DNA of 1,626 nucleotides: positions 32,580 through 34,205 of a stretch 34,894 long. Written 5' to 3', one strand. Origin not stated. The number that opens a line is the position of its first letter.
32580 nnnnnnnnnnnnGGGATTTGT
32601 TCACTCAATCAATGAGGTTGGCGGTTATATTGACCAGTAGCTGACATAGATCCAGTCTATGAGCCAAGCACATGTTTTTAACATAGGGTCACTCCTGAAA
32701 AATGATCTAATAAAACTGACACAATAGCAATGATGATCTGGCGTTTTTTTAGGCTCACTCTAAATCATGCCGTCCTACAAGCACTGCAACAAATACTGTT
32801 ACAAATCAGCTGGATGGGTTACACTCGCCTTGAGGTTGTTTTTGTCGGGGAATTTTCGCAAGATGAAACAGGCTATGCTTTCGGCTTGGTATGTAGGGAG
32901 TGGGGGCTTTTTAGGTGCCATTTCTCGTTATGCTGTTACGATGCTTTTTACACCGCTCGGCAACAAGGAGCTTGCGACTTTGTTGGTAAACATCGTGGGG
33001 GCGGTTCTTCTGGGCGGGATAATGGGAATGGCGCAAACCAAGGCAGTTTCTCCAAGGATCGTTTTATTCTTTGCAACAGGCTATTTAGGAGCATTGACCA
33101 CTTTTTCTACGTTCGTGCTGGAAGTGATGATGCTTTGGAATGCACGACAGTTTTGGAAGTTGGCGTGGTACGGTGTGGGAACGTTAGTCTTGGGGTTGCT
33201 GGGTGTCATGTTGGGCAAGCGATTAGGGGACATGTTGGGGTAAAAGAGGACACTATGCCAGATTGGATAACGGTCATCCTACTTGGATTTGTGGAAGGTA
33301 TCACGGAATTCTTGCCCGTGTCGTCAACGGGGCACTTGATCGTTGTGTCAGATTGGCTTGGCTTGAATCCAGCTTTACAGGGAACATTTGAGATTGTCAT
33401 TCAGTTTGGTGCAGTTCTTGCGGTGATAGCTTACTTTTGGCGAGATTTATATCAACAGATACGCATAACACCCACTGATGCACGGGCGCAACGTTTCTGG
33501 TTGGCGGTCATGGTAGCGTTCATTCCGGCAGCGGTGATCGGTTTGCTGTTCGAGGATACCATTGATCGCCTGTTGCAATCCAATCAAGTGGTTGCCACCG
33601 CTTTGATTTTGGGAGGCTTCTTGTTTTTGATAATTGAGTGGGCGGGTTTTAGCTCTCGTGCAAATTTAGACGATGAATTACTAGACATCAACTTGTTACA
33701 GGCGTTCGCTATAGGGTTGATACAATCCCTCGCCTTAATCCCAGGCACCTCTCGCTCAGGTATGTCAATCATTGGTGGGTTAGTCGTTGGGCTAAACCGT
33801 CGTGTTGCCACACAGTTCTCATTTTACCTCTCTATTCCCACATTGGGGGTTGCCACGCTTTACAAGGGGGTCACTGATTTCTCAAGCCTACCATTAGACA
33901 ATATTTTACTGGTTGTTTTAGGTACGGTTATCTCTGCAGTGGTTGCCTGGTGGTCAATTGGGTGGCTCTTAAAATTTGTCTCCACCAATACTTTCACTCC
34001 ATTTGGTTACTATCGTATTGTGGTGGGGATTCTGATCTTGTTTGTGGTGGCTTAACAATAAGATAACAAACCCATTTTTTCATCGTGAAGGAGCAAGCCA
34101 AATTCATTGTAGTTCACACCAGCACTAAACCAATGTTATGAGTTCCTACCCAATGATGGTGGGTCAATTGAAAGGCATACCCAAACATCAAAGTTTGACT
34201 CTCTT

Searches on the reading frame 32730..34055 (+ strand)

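Call 20: search_protein_families(library=pfam, proteins=[window:32730-34055:+], max_evalue=0.0001)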
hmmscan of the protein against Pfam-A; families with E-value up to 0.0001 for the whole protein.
window:32730-34055:+ (441 aa): 1 family
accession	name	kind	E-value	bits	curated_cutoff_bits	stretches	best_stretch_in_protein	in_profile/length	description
PF02673.24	BacA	-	1.8e-78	264.2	33.4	1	183-435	2-257/257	Bacitracin resistance protein BacA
